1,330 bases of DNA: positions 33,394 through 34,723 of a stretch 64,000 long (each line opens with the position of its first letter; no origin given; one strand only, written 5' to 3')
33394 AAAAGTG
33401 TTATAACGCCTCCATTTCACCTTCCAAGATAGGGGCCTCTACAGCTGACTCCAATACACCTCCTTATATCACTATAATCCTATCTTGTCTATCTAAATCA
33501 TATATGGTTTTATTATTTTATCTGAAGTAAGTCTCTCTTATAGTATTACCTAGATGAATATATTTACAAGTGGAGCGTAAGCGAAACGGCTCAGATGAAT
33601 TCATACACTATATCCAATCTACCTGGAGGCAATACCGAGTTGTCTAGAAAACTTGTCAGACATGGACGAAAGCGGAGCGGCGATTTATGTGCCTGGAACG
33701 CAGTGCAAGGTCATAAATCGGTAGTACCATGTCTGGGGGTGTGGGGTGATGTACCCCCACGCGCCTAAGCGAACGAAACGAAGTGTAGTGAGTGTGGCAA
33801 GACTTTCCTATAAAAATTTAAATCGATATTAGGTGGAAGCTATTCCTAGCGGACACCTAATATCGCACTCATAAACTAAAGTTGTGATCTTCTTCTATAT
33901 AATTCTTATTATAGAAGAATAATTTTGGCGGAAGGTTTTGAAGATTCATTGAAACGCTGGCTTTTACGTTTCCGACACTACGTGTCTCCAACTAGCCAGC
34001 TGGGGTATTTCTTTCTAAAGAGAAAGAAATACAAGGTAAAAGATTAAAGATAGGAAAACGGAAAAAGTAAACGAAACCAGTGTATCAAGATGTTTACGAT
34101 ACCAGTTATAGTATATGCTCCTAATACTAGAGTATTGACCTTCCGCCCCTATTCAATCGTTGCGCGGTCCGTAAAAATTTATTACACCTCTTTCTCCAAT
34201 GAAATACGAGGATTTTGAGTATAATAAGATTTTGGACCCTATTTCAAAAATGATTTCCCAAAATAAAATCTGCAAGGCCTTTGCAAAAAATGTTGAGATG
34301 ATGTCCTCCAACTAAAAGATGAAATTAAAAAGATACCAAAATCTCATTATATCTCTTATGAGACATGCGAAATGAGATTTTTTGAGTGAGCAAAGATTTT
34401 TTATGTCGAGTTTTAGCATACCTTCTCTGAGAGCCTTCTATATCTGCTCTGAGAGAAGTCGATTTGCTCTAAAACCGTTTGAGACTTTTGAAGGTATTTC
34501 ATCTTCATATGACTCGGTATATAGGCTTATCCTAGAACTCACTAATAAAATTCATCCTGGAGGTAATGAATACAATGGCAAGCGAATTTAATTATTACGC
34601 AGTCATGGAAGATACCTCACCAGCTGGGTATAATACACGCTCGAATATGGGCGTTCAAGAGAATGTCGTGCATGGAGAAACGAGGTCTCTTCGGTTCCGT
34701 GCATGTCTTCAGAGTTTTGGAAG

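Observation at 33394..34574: Divergent 1.2-kb intergenic region without ORFs carrying two compact structured domains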

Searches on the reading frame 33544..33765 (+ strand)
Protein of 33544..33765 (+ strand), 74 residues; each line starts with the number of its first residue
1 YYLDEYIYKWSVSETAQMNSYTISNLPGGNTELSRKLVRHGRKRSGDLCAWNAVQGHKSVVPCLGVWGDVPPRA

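Call 40: search_protein_families(library=pfam, proteins=[window:33544-33765:+], max_evalue=1)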
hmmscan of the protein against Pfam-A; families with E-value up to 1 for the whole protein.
seq(74 aa): 0 families

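Call 41: search_protein_families(library=phrogs, proteins=[window:33544-33765:+], max_evalue=1)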
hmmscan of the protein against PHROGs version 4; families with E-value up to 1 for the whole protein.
seq(74 aa): 0 families

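Call 81: search_protein_representatives(protein=window:33544-33765:+)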
Query: 74 residues. Proteins with E-value up to 0.001 (for the whole library): 2; up to 1e-10: 0; up to 1e-30: 0. The best 2 are listed.
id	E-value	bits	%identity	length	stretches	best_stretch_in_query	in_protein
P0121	3.1e-07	46.6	32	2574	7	26-63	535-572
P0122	5.9e-05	39.3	31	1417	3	11-43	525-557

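Call 83: search_protein_families(library=pfam, proteins=[P0121, P0122], max_evalue=0.001)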
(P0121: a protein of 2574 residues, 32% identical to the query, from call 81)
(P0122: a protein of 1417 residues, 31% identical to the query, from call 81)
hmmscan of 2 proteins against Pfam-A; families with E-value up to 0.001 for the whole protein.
P0121 (2574 aa): 5 families
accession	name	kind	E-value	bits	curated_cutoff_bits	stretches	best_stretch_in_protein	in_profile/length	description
PF17963.7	Big_9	-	6.5e-34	117.1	23.6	9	710-806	4-89/89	Bacterial Ig domain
PF13585.12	CHU_C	-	4.5e-25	88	27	1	2479-2573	3-86/86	CHU_C Type IX secretion signal domain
PF18884.5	TSP3_bac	-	7.5e-11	42.1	25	2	2440-2461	1-22/22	Bacterial TSP3 repeat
PF04593.19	SelP_C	-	1.3e-10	41.8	28.8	0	1457-1502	80-125/133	Selenoprotein P, C terminal region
PF23274.1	DUF7077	-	2.8e-08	34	27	0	1344-1385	20-61/122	Domain of unknown function (DUF7077)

P0122 (1417 aa): 7 families
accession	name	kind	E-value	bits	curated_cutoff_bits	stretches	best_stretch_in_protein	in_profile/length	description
PF09479.16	Flg_new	-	2.8e-98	322.5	27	11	657-706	1-47/65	Listeria-Bacteroides repeat domain (List_Bact_rpt)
PF21426.3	GBS104-like_Ig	-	3e-16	60.7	26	1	291-384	3-111/112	Tip pilin GBS104-like, Ig-like domain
PF13519.12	VWA_2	-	1.1e-10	42.6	27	1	69-189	1-106/107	von Willebrand factor type A domain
PF18998.6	Flg_new_2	-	1.3e-10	41.6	23.6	0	1282-1304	32-57/73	Divergent InlB B-repeat domain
PF00092.34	VWA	-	2.3e-10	41.4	23.8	1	68-273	1-170/174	von Willebrand factor type A domain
PF19739.5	DUF6228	-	1.2e-08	35.6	28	0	692-718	59-87/132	Family of unknown function (DUF6228)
PF16640.11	Big_3_5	-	4e-06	27.7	35.5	0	823-863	12-52/88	Bacterial Ig-like domain (group 3)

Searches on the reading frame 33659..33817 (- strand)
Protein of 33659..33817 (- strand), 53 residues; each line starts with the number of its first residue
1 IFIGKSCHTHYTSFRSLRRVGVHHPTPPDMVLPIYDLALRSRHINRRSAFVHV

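Call 40: search_protein_families(library=pfam, proteins=[window:33659-33817:-], max_evalue=1)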
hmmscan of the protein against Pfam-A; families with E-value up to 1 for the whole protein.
seq(53 aa): 0 families

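Call 41: search_protein_families(library=phrogs, proteins=[window:33659-33817:-], max_evalue=1)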
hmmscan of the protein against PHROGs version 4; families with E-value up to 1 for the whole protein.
seq(53 aa): 1 family
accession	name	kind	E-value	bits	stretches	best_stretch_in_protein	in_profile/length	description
phrog_9090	-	moron, auxiliary metabolic gene and host takeover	0.29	12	1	14-32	102-120/130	membrane protein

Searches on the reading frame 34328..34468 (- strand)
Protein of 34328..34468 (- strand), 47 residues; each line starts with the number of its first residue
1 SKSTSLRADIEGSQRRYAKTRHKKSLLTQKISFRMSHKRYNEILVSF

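Call 40: search_protein_families(library=pfam, proteins=[window:34328-34468:-], max_evalue=1)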
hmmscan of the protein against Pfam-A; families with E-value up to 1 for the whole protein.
seq(47 aa): 1 family
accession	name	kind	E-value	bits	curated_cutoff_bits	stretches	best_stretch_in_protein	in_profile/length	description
PF12958.12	DUF3847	-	0.049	14.1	40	1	4-35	3-34/81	Protein of unknown function (DUF3847)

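Call 41: search_protein_families(library=phrogs, proteins=[window:34328-34468:-], max_evalue=1)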
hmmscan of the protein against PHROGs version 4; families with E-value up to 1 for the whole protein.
seq(47 aa): 0 families

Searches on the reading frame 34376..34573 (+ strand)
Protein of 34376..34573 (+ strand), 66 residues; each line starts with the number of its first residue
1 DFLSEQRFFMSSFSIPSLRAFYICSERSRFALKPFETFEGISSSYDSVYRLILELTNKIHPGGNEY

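Call 40: search_protein_families(library=pfam, proteins=[window:34376-34573:+], max_evalue=1)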
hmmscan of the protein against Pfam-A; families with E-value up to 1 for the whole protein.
seq(66 aa): 1 family
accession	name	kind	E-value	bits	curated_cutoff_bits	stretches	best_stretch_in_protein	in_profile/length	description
PF05599.16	Deltaretro_Tax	-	0.12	13.3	25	1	10-28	13-31/87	Deltaretrovirus Tax protein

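Call 41: search_protein_families(library=phrogs, proteins=[window:34376-34573:+], max_evalue=1)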
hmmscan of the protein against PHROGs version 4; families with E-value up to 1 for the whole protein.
seq(66 aa): 0 families
